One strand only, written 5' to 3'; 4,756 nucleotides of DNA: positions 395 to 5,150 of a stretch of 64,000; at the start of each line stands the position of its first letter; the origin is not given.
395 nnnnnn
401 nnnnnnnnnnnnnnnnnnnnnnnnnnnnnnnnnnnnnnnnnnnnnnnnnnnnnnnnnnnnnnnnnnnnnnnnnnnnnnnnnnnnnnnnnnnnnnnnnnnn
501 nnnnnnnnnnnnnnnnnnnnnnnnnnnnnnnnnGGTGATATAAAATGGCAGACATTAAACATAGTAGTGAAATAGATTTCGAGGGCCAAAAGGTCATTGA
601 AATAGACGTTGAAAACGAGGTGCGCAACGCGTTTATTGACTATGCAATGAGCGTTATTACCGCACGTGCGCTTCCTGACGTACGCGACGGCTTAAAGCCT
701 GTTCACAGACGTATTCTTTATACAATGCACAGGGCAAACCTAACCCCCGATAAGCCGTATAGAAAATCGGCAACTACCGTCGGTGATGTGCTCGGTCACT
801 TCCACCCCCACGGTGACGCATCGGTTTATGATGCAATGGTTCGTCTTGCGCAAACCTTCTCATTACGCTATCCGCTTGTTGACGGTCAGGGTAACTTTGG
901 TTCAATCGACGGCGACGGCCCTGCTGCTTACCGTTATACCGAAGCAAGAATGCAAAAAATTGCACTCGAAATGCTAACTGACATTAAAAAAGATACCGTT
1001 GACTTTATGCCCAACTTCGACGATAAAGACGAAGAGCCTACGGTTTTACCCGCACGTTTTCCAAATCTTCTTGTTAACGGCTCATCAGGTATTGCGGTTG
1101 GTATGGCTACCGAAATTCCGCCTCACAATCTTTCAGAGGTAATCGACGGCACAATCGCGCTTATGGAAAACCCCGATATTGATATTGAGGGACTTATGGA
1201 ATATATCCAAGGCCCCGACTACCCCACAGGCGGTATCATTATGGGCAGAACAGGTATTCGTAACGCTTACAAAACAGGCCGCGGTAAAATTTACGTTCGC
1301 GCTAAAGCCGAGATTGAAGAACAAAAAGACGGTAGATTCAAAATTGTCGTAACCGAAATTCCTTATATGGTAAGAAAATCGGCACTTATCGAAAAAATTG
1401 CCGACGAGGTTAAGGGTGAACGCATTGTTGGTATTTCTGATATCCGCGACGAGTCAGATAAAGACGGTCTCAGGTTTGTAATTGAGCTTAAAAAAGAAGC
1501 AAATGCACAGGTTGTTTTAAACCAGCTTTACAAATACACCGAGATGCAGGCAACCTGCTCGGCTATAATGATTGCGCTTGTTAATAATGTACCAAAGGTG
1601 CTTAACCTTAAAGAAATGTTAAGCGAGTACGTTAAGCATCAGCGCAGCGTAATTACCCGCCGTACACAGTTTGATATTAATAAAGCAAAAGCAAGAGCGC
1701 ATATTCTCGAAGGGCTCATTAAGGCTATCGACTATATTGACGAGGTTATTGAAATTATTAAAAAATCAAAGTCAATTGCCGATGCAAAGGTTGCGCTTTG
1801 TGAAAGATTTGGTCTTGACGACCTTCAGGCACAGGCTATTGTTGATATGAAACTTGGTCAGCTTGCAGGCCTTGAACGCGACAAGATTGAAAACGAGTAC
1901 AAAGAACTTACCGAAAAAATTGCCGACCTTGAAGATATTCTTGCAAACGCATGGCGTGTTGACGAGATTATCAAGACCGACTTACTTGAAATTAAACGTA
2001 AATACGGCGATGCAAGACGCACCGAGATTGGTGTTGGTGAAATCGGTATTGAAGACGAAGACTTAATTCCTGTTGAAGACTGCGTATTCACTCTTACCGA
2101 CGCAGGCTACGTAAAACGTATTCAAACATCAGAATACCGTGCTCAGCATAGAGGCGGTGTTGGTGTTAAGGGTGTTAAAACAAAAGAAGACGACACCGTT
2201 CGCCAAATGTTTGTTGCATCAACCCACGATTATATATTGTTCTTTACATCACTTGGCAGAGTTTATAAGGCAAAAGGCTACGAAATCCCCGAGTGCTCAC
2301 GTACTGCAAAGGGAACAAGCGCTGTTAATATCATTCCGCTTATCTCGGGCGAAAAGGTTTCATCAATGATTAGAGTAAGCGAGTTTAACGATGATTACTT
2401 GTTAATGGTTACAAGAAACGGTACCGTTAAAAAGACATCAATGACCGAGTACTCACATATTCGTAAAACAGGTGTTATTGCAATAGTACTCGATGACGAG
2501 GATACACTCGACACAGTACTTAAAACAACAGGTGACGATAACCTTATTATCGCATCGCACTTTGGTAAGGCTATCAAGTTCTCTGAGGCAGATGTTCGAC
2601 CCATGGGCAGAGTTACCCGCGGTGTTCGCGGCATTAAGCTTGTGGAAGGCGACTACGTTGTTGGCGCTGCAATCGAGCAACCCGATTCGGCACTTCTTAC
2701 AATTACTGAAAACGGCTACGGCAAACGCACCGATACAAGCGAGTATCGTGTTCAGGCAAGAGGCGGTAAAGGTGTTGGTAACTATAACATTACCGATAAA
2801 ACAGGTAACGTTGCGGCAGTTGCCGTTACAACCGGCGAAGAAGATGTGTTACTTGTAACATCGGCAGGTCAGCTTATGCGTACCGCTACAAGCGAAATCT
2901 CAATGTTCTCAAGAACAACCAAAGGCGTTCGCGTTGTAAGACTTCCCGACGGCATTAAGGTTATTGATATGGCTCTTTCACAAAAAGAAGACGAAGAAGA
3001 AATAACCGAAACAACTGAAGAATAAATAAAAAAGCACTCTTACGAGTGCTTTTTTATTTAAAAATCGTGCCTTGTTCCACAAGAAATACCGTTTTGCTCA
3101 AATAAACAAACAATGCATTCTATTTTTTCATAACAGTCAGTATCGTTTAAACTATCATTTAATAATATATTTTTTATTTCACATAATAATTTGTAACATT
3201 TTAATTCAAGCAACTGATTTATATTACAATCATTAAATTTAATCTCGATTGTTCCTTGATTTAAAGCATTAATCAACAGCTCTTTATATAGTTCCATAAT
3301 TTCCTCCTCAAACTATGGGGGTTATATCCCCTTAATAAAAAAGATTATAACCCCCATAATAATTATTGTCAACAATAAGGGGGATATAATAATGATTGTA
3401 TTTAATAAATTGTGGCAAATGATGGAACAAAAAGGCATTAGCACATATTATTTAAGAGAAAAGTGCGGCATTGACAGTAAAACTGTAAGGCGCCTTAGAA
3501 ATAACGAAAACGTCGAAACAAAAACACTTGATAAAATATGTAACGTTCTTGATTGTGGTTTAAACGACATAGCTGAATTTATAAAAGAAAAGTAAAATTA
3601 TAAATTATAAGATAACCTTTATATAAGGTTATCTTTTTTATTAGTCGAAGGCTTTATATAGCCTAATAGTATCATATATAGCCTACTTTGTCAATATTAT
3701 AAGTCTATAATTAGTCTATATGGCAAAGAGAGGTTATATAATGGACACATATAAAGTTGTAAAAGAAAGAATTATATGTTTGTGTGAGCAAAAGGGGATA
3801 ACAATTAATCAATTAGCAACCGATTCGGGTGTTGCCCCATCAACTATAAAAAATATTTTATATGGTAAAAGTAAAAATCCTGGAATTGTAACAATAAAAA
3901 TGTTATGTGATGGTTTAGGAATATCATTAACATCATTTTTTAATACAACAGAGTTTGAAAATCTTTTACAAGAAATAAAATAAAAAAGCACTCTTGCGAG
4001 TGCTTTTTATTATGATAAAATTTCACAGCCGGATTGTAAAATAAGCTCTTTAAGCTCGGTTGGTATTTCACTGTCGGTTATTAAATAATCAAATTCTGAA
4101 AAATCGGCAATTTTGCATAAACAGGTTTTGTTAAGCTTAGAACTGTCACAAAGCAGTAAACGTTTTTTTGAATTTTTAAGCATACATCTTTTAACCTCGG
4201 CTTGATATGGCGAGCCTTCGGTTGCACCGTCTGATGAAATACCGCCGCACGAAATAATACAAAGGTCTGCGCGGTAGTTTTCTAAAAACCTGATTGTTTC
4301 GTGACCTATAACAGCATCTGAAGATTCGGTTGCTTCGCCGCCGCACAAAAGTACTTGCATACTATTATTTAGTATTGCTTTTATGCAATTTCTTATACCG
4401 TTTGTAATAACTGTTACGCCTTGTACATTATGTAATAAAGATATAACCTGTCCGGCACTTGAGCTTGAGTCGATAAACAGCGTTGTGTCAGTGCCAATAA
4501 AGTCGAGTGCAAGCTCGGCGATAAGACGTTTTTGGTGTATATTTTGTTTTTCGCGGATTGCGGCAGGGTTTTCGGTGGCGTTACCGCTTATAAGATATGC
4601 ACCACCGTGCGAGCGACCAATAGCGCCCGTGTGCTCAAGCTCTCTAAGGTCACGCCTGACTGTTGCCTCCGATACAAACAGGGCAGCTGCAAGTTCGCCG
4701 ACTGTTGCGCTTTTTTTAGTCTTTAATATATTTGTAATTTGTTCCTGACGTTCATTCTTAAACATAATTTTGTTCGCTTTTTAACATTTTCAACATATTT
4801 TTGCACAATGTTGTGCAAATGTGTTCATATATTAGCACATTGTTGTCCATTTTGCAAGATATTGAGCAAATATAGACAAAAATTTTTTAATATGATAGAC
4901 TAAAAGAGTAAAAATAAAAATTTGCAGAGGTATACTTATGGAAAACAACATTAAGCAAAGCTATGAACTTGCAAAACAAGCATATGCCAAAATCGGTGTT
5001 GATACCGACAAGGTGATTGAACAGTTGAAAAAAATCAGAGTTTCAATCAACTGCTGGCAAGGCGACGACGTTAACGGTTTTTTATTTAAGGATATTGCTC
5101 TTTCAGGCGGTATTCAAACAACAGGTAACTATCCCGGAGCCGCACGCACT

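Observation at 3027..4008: AT-rich 0.95-kb islet (79-aa ORF plus two XRE regulators) inserted after gyrA and flanked by a duplicated terminator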

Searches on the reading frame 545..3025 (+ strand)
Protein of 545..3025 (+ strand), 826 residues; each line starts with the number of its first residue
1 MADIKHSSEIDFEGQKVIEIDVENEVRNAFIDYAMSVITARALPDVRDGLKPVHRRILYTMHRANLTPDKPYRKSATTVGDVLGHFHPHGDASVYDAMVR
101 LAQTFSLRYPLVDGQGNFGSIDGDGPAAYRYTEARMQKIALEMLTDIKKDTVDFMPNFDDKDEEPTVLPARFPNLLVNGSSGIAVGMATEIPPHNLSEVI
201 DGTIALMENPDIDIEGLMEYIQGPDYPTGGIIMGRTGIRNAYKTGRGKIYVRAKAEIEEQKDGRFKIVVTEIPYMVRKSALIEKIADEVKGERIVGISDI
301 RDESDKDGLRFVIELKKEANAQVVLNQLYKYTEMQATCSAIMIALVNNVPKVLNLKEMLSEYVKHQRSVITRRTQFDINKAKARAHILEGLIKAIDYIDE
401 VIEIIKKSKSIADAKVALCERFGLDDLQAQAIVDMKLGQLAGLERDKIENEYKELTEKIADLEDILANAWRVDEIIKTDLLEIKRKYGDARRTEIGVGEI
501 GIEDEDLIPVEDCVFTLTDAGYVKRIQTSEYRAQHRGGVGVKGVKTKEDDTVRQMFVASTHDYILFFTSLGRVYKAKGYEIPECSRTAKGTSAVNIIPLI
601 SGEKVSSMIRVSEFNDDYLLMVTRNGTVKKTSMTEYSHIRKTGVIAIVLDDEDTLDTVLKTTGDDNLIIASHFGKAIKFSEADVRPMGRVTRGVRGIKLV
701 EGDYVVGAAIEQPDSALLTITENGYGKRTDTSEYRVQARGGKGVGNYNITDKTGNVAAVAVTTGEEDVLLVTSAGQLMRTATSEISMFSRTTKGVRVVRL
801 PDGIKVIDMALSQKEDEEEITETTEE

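Call 29: find_encoding_contigs(protein=window:545-3025:+, flank=3000, max_places=10)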
Protein window:545-3025:+ (826 aa): no gene with exactly this product is on record in the collection.

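Call 61: find_homologous_proteins(query=window:545-3025:+, region=560-826, max_evalue=1e-60)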
Query window:545-3025:+, residues 560-826 (267 aa): 7279 proteins with E <= 1e-60 among 8000 candidates; the best 120 are listed.
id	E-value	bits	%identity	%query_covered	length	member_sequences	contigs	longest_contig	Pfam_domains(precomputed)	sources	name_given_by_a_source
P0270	7.9e-170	580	100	100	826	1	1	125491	PF00521.27,PF03989.19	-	-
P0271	4.3e-167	571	98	100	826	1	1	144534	PF00521.27,PF03989.19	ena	-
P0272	1.8e-166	569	98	100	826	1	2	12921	PF00521.27,PF03989.19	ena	-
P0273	5.9e-143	492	84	95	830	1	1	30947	PF00521.27,PF03989.19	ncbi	-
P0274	6.5e-142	489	83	95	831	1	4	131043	PF00521.27,PF03989.19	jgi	-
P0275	3.7e-141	487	83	100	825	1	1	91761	PF00521.27,PF03989.19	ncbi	-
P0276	5.7e-141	486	81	100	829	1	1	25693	PF00521.27,PF03989.19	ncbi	-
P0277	7.6e-141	486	82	95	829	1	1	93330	PF00521.27,PF03989.19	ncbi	-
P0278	7.8e-141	485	82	95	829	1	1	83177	PF00521.27,PF03989.19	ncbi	-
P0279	2.3e-139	481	82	95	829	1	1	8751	PF00521.27,PF03989.19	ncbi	-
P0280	1.0e-133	462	78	95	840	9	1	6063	PF00521.27,PF03989.19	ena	-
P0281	3.9e-110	385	67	96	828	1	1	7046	PF00521.27,PF03989.19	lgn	-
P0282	8.8e-110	384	66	100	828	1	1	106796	PF00521.27,PF03989.19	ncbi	-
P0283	1.4e-109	383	66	100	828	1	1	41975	PF00521.27,PF03989.19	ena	-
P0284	1.8e-109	383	66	94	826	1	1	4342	PF00521.27,PF03989.19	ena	-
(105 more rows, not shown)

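Call 63: find_encoding_contigs(protein=P0271, flank=6000, max_places=3)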
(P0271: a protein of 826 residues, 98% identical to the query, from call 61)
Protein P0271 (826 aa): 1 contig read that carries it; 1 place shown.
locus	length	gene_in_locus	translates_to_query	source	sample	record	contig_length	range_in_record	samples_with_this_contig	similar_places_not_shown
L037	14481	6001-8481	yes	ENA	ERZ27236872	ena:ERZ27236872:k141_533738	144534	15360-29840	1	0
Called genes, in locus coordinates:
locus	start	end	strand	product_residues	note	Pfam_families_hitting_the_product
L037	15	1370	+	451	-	PF11638:DnaA_N, PF00308:Bac_DnaA, PF01695:IstB_IS21 (weak), PF08299:Bac_DnaA_C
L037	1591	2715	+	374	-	PF00712:DNA_pol3_beta, PF02767:DNA_pol3_beta_2, PF02768:DNA_pol3_beta_3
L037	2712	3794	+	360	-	PF02463:SMC_N, PF13175:AAA_15, PF13476:AAA_23, PF13304:AAA_21 (weak)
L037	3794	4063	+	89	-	PF04025:RemA-like (weak)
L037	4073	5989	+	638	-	PF02518:HATPase_c, PF00204:DNA_gyraseB, PF01751:Toprim, PF00986:DNA_gyraseB_C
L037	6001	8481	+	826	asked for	PF00521:DNA_topoisoIV, PF03989:DNA_gyraseA_C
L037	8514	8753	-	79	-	-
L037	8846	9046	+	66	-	PF13443:HTH_26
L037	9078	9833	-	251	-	PF08220:HTH_DeoR, PF08279:HTH_11, PF00455:DeoRC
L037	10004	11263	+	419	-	PF06134:RhaA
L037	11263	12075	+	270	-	PF00596:Aldolase_II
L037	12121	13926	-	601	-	PF17297:PEPCK_N, PF00821:PEPCK_GTP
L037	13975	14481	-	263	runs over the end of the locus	PF00398:RrnaAD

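Call 64: find_encoding_contigs(protein=P0272, flank=6000, max_places=3)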
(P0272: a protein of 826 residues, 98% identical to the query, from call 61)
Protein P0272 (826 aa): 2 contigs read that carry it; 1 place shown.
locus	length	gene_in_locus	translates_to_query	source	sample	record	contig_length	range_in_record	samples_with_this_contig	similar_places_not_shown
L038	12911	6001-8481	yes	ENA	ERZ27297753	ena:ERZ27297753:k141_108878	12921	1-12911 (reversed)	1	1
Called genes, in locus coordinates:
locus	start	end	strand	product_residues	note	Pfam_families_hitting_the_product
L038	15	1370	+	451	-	PF11638:DnaA_N, PF00308:Bac_DnaA, PF01695:IstB_IS21 (weak), PF08299:Bac_DnaA_C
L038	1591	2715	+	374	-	PF00712:DNA_pol3_beta, PF02767:DNA_pol3_beta_2, PF02768:DNA_pol3_beta_3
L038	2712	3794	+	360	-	PF02463:SMC_N, PF13175:AAA_15, PF13476:AAA_23, PF13304:AAA_21 (weak)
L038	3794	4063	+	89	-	PF04025:RemA-like (weak)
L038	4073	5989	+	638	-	PF02518:HATPase_c, PF00204:DNA_gyraseB, PF01751:Toprim, PF00986:DNA_gyraseB_C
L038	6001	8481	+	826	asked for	PF00521:DNA_topoisoIV, PF03989:DNA_gyraseA_C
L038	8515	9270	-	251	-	PF08220:HTH_DeoR, PF08279:HTH_11, PF00455:DeoRC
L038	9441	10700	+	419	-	PF06134:RhaA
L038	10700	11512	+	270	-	PF00596:Aldolase_II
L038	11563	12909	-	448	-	?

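Call 88: find_encoding_contigs(protein=P0273, flank=4000, max_places=2)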
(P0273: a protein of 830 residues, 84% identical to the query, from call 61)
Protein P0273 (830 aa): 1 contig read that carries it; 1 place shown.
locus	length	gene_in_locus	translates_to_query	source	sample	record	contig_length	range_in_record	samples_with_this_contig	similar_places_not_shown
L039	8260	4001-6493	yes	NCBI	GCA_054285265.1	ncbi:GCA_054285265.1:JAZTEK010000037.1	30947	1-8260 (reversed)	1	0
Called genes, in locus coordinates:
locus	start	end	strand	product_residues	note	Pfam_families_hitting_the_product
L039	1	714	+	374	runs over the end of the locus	PF00712:DNA_pol3_beta, PF02767:DNA_pol3_beta_2, PF02768:DNA_pol3_beta_3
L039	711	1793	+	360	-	PF02463:SMC_N, PF13175:AAA_15, PF13476:AAA_23, PF13304:AAA_21 (faint)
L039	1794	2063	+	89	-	PF04025:RemA-like (weak)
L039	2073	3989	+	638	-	PF02518:HATPase_c, PF00204:DNA_gyraseB, PF01751:Toprim, PF00986:DNA_gyraseB_C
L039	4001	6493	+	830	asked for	PF00521:DNA_topoisoIV, PF03989:DNA_gyraseA_C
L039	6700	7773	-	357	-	PF01757:Acyl_transf_3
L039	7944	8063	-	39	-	-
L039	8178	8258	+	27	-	?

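Call 89: find_encoding_contigs(protein=P0275, flank=4000, max_places=2)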
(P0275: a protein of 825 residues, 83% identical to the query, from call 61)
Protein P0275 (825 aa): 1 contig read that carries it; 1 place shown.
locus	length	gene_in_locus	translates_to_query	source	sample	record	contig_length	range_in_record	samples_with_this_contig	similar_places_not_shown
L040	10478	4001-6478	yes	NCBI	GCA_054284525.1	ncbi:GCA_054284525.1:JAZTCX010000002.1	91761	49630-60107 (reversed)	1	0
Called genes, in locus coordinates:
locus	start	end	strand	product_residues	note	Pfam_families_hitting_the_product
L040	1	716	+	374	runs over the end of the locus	PF00712:DNA_pol3_beta, PF02767:DNA_pol3_beta_2, PF02768:DNA_pol3_beta_3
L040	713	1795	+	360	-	PF02463:SMC_N, PF13175:AAA_15, PF13476:AAA_23, PF13304:AAA_21 (weak)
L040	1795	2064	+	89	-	PF04025:RemA-like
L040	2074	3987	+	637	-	PF02518:HATPase_c, PF00204:DNA_gyraseB, PF01751:Toprim, PF00986:DNA_gyraseB_C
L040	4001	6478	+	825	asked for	PF00521:DNA_topoisoIV, PF03989:DNA_gyraseA_C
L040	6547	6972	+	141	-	-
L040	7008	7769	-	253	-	PF08220:HTH_DeoR, PF08279:HTH_11, PF00455:DeoRC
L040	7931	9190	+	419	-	PF06134:RhaA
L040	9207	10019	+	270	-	PF00596:Aldolase_II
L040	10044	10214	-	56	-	-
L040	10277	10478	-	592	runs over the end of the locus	PF17297:PEPCK_N, PF00821:PEPCK_GTP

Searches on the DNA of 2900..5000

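Call 94: search_rna_families(source=window, start=2900, end=5000, threshold=evalue, max_evalue=1)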
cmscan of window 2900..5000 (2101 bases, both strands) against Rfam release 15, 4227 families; matches with E-value up to 1: 8.
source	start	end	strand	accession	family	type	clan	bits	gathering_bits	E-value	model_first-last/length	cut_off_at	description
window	3024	3097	-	RF02432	SpF25_sRNA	Gene; sRNA;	-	23.5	48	0.67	1-102/102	no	Streptococcus sRNA SpF25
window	4770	4870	-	RF02365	Yfr17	Gene; sRNA;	-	22.7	50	0.24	36-147/264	no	Cyanobacterial functional RNA 17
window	3976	4044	-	RF02059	STnc50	Gene; sRNA;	-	22.7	55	0.8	1-84/84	no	Salmonella enterica sRNA STnc40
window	3023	3057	+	RF04352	Plastid-psbA-4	Cis-reg;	CL00153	22.5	56.8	0.86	1-61/61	no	Plastid-psbA-4 3UTR RNA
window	3025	3129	-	RF01859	Phe_leader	Cis-reg; leader;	-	22.4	55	0.93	1-125/125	no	Phenylalanine leader peptide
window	3017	3062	-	RF04343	Plastid-psbA-2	Cis-reg;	CL00153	21.8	55.8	0.48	1-60/60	no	Plastid-psbA-2 3UTR RNA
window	3957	4010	+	RF01472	rli40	Gene; sRNA;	-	20.6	100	0.023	1-263/263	no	Listeria sRNA rli40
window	3023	3061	-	RF04197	mir-9457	Gene; miRNA;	-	20.3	90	0.95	1-68/68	no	mir-9457 microRNA precursor family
